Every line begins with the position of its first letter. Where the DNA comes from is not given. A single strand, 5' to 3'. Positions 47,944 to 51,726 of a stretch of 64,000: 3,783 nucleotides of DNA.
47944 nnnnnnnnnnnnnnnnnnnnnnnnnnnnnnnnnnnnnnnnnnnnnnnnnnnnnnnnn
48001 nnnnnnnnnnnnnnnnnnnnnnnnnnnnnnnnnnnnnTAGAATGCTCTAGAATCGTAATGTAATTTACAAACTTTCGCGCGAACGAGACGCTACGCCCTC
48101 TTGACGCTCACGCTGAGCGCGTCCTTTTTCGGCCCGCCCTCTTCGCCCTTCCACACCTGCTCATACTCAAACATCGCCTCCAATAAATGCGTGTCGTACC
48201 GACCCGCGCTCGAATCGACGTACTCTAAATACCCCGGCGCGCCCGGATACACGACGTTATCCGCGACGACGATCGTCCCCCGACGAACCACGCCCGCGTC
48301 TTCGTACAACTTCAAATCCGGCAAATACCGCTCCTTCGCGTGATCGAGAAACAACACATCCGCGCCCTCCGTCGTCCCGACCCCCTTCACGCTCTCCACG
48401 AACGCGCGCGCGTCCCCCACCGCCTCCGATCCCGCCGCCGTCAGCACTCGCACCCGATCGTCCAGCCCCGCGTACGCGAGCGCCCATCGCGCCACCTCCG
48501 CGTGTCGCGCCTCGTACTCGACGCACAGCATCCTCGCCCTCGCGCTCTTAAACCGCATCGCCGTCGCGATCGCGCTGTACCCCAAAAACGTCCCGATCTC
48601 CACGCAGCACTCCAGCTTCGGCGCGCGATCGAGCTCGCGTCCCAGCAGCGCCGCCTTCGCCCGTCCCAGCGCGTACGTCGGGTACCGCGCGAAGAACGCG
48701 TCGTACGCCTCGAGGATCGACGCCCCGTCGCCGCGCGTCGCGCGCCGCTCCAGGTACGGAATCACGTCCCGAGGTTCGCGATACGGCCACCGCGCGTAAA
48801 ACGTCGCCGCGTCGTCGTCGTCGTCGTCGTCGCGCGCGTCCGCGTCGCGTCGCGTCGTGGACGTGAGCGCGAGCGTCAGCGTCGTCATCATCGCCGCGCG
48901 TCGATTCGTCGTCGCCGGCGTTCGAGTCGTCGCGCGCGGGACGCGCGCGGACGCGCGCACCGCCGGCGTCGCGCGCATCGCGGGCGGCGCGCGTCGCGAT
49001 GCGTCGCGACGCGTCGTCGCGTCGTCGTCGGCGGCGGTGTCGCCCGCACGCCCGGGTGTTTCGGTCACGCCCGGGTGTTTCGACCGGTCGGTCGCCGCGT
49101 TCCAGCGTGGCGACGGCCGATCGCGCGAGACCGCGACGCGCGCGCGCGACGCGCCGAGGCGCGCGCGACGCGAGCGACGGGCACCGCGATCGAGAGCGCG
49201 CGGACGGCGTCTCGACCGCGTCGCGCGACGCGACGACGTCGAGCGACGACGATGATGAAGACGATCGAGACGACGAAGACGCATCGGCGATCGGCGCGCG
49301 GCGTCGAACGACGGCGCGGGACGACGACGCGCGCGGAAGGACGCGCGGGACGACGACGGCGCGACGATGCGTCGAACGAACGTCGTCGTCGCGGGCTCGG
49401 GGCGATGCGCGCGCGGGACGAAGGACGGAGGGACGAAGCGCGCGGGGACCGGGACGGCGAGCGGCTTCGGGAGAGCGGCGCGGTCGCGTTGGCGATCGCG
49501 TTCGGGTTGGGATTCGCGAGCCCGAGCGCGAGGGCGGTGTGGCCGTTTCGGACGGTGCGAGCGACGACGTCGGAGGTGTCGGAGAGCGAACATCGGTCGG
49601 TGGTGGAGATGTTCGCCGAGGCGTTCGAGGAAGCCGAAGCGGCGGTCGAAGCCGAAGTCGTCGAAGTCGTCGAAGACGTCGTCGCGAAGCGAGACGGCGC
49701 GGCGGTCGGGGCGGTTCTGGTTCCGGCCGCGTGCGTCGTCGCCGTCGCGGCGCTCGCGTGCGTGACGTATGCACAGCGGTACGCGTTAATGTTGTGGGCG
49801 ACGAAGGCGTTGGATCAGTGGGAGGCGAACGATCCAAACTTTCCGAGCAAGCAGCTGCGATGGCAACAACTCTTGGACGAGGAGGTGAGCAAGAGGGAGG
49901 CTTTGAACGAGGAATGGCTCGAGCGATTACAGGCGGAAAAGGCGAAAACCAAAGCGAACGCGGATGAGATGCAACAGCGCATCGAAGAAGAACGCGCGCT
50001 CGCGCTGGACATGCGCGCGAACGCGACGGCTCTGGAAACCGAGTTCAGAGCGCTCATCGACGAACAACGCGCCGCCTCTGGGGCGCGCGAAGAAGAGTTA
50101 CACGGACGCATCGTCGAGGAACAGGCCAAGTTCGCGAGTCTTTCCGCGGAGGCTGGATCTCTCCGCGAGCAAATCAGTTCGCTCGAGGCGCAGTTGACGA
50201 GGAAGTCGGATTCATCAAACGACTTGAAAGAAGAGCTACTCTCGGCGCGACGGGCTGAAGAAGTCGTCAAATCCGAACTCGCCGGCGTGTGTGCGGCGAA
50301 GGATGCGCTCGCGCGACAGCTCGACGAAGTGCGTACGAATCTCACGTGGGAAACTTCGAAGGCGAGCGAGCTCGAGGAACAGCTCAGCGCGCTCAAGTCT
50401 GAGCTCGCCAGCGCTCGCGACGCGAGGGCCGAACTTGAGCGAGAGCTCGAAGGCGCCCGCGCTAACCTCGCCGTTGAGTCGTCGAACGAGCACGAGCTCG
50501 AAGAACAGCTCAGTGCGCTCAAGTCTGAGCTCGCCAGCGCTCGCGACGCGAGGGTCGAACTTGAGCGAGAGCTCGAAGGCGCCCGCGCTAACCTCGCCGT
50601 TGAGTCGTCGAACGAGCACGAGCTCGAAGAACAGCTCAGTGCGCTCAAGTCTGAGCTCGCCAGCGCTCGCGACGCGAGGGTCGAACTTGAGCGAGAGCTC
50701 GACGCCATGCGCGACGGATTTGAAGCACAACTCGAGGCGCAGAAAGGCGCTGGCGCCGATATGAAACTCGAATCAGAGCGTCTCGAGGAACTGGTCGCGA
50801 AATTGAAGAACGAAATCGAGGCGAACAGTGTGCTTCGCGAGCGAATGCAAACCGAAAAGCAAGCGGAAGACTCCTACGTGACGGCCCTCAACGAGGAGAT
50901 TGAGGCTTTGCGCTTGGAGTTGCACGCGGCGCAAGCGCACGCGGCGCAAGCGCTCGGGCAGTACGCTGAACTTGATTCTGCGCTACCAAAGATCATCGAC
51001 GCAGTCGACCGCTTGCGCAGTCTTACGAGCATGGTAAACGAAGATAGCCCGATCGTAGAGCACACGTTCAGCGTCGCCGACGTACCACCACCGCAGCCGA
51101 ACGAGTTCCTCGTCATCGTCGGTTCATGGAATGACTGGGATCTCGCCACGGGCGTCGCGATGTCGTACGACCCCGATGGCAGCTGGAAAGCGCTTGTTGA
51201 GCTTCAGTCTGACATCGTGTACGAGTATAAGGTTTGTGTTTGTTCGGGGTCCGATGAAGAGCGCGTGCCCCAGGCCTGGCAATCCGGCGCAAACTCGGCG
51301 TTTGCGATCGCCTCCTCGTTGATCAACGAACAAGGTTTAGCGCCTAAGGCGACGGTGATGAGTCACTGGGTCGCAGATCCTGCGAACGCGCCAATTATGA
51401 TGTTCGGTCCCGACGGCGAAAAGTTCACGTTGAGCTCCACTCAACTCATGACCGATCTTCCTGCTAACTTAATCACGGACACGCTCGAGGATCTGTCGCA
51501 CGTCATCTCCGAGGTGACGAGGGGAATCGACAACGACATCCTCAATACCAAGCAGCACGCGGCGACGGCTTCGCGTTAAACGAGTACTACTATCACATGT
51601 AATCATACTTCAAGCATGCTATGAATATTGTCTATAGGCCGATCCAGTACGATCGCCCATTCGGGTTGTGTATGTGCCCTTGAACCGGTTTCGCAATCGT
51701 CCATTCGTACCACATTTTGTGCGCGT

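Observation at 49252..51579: Membrane-anchored coiled-coil protein ending in a CBM20/48-like module: candidate starch-granule targeting/scaffold protein (PTST-like)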

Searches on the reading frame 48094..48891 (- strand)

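Call 53: search_protein_families(library=pfam, proteins=[window:48094-48891:-], max_evalue=0.001)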
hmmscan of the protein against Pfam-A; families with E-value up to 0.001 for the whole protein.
seq(266 aa): 2 families
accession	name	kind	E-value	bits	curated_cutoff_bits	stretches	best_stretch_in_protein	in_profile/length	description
PF01596.23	Methyltransf_3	-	6.5e-10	39.1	22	1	96-217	48-159/204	O-methyltransferase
PF13578.12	Methyltransf_24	-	2.3e-09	38.5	26.3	1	97-213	1-105/105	Methyltransferase domain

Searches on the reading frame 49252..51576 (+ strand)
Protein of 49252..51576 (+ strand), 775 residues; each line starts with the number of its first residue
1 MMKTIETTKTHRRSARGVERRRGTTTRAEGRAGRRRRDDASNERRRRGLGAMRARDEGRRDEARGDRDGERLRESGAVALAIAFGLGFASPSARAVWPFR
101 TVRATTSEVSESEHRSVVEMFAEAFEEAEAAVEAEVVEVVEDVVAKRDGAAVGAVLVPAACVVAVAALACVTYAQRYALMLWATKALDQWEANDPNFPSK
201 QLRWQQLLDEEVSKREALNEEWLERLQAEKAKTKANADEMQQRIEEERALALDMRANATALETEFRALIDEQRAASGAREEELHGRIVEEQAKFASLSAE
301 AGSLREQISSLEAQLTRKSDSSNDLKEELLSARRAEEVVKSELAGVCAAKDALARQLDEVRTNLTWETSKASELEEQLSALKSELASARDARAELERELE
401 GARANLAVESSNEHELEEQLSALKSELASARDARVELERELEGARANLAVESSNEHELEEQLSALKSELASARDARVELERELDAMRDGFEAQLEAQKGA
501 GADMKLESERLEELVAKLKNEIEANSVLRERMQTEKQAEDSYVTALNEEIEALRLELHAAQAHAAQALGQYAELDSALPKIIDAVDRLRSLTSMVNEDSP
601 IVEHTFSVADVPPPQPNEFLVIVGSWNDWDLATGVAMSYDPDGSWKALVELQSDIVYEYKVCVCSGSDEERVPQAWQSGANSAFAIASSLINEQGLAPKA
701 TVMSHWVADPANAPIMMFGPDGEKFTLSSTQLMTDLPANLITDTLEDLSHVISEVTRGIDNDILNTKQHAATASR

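Call 5: search_protein_families(library=pfam, proteins=[window:49252-51576:+], max_evalue=10)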
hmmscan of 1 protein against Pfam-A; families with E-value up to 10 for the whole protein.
window:49252-51576:+ (775 aa): 14 families
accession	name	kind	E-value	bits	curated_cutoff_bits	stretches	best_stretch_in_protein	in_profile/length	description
PF24922.1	ACBP4_C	-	9.9e-06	26.2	31.2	3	416-496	22-97/105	Acyl-CoA-binding domain-containing protein 4-6, C-terminal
PF05911.16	FPP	-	0.00017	20.5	40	1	335-475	693-831/871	Filament-like plant protein, long coiled-coil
PF14854.11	LURAP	-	0.0028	18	25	2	448-492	7-51/118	Leucine rich adaptor protein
PF24554.1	DUF7603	-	0.012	16.8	27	1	456-558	4-106/110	Domain of unknown function (DUF7603)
PF00038.26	Filament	-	0.02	14.9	40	2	304-393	194-280/313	Intermediate filament protein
PF16760.10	CBM53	-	0.038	14.7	27.6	1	620-654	13-51/57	Starch/carbohydrate-binding module (family 53)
PF10473.14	CENP-F_leu_zip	-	0.18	12.3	34.5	1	411-488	17-94/140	Leucine-rich repeats of kinetochore protein Cenp-F/LEK1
PF24102.1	FLAD1_M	-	0.35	11.2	27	0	403-429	45-71/78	FAD synthase, middle domain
PF08614.16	ATG16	-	0.51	10.9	33.7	2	340-404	87-151/200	Autophagy protein 16 (ATG16)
PF24627.1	PUMA_CC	-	1.2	9.6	30.1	3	374-407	13-46/74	PUMA coiled-coil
PF03836.20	RasGAP_C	-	2.8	8.5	26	3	413-476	24-87/137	RasGAP C-terminus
PF00769.24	ERM_C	-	3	8.8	23.4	3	367-393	11-37/77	Ezrin/radixin/moesin family C terminal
PF06818.20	Fez1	-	4.3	8.2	34.4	2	334-460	29-157/199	Fez1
PF17414.8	MatP_C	-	4.4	8.1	24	0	406-428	35-57/60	MatP C-terminal ribbon-helix-helix domain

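Call 72: find_homologous_proteins(query=window:49252-51576:+, max_evalue=1e-20)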
Query window:49252-51576:+ (775 aa): 167 proteins with E <= 1e-20 among 8000 candidates; the best 120 are listed.
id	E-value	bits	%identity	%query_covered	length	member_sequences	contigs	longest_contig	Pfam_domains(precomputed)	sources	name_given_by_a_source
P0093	0.0e+0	1644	90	100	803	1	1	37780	PF23649.2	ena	-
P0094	0.0e+0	1641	90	100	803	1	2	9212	PF23649.2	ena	-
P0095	0.0e+0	1640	90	100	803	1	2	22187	-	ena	-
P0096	0.0e+0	1638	90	100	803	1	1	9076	PF23649.2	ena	-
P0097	0.0e+0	1615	94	100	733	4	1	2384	-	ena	-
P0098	0.0e+0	1614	94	100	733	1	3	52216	-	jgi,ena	-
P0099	0.0e+0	1613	94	100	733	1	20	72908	-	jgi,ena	jgi:hypothetical protein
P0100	0.0e+0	1613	94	100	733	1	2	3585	-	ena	-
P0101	0.0e+0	1613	94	100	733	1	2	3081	-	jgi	jgi:hypothetical protein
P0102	0.0e+0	1613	94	100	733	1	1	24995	-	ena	-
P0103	0.0e+0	1612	94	100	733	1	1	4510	-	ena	-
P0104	0.0e+0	1612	94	100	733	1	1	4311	-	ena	-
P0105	0.0e+0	1612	94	100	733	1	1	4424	-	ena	-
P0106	0.0e+0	1612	94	100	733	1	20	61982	-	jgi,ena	jgi:hypothetical protein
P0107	0.0e+0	1612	94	100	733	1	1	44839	-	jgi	-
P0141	0.0e+0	1608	99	100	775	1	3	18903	PF24922.1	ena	-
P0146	0.0e+0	1608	94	100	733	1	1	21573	-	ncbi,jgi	-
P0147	0.0e+0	1608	94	100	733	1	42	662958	-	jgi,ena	jgi:hypothetical protein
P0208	0.0e+0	1594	91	100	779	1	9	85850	-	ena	-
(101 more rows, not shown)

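Call 74: find_encoding_contigs(protein=P0147, flank=1500, max_places=6)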
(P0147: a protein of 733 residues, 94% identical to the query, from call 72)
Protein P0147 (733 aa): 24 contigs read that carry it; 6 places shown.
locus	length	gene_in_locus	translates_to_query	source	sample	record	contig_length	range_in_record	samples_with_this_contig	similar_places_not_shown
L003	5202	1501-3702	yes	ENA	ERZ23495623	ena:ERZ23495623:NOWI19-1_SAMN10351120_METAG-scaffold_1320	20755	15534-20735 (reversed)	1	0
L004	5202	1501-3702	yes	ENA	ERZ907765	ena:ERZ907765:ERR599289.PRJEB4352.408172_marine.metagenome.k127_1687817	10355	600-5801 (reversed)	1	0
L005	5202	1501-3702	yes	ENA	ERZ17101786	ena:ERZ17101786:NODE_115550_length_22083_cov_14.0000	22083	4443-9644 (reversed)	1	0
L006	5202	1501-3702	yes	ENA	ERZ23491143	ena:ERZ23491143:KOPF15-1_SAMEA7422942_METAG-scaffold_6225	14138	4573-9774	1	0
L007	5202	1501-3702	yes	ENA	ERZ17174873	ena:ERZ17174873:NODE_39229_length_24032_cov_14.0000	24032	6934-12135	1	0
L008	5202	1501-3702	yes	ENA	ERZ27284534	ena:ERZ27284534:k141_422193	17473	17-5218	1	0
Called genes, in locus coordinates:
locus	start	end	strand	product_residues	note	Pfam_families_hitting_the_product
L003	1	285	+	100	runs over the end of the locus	?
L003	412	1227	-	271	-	-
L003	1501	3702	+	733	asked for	-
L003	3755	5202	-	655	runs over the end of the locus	PF17285:PRMT5_TIM, PF05185:PRMT5, PF17286:PRMT5_C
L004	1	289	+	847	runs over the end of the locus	PF01421:Reprolysin, PF13583:Reprolysin_4 (faint), PF13688:Reprolysin_5, PF13582:Reprolysin_3 (weak), PF01421:Reprolysin, PF00200:Disintegrin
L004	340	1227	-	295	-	PF01596:Methyltransf_3, PF13578:Methyltransf_24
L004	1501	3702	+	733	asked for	-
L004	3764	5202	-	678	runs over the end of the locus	?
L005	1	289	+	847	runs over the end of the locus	PF01421:Reprolysin, PF13583:Reprolysin_4 (faint), PF13688:Reprolysin_5, PF13582:Reprolysin_3 (weak), PF01421:Reprolysin, PF00200:Disintegrin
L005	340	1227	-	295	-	PF01596:Methyltransf_3, PF13578:Methyltransf_24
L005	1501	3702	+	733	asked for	-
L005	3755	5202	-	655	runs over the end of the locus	PF17285:PRMT5_TIM, PF05185:PRMT5, PF17286:PRMT5_C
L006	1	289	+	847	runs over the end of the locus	PF01421:Reprolysin, PF13583:Reprolysin_4 (faint), PF13688:Reprolysin_5, PF13582:Reprolysin_3 (weak), PF01421:Reprolysin, PF00200:Disintegrin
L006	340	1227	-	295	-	PF01596:Methyltransf_3, PF13578:Methyltransf_24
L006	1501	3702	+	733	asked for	-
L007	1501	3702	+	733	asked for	-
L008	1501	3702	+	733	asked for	-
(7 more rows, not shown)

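Call 75: find_encoding_contigs(protein=P0093, flank=1500, max_places=3)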
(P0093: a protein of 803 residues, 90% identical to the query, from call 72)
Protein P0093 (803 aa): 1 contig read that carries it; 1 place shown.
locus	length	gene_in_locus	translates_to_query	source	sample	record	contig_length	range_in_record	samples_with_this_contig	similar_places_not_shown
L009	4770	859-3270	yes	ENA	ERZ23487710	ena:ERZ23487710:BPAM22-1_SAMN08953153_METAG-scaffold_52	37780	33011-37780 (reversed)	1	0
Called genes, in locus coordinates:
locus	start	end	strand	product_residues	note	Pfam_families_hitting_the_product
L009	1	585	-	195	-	?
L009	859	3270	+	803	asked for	PF23649:FKBP15 (faint)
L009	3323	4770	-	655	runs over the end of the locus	PF17285:PRMT5_TIM, PF05185:PRMT5, PF17286:PRMT5_C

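Call 77: find_encoding_contigs(protein=P0208, flank=1000, max_places=4)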
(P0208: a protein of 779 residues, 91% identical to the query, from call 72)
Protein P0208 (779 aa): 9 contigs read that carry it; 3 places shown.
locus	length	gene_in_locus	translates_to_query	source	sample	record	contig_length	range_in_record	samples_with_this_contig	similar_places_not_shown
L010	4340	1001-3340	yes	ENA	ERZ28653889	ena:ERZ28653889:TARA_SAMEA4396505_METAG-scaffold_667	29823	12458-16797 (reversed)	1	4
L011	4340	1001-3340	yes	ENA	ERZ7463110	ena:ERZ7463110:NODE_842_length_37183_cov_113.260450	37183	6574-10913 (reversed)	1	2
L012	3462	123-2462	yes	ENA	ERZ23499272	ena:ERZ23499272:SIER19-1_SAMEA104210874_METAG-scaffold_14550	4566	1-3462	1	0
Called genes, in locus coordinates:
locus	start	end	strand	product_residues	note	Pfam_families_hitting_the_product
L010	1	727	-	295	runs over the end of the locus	PF01596:Methyltransf_3, PF13578:Methyltransf_24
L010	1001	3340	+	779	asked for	-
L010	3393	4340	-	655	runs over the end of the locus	PF17285:PRMT5_TIM, PF05185:PRMT5, PF17286:PRMT5_C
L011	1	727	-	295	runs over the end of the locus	PF01596:Methyltransf_3, PF13578:Methyltransf_24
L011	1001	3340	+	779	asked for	-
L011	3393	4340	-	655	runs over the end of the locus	PF17285:PRMT5_TIM, PF05185:PRMT5, PF17286:PRMT5_C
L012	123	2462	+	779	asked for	-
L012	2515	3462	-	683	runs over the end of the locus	?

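Call 85: find_encoding_contigs(protein=P0146, flank=500, max_places=3)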
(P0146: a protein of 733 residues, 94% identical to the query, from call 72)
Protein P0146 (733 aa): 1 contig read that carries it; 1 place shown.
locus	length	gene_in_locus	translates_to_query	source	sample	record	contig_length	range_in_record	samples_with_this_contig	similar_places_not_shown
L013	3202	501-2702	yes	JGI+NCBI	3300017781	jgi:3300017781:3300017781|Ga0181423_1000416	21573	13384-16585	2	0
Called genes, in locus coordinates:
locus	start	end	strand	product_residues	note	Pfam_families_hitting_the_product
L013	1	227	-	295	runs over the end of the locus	PF01596:Methyltransf_3, PF13578:Methyltransf_24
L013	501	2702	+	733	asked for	-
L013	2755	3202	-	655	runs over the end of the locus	PF17285:PRMT5_TIM, PF05185:PRMT5, PF17286:PRMT5_C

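Call 86: find_encoding_contigs(protein=P0141, flank=500, max_places=4)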
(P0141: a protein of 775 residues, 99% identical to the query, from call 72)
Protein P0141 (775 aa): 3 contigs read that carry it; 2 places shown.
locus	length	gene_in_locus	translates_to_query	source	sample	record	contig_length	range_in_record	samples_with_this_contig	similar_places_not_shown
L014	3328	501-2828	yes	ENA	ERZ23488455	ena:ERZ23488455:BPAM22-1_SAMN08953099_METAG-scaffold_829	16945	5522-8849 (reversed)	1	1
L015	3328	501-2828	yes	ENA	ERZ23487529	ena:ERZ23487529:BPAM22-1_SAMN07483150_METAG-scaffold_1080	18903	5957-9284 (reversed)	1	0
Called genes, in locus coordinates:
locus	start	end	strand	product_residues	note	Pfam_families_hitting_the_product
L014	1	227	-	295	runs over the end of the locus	PF01596:Methyltransf_3, PF13578:Methyltransf_24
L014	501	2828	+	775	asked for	PF24922:ACBP4_C (faint)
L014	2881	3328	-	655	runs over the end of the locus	PF17285:PRMT5_TIM, PF05185:PRMT5, PF17286:PRMT5_C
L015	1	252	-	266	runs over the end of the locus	PF01596:Methyltransf_3, PF13578:Methyltransf_24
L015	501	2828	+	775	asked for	PF24922:ACBP4_C (faint)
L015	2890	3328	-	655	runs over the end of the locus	PF17285:PRMT5_TIM, PF05185:PRMT5, PF17286:PRMT5_C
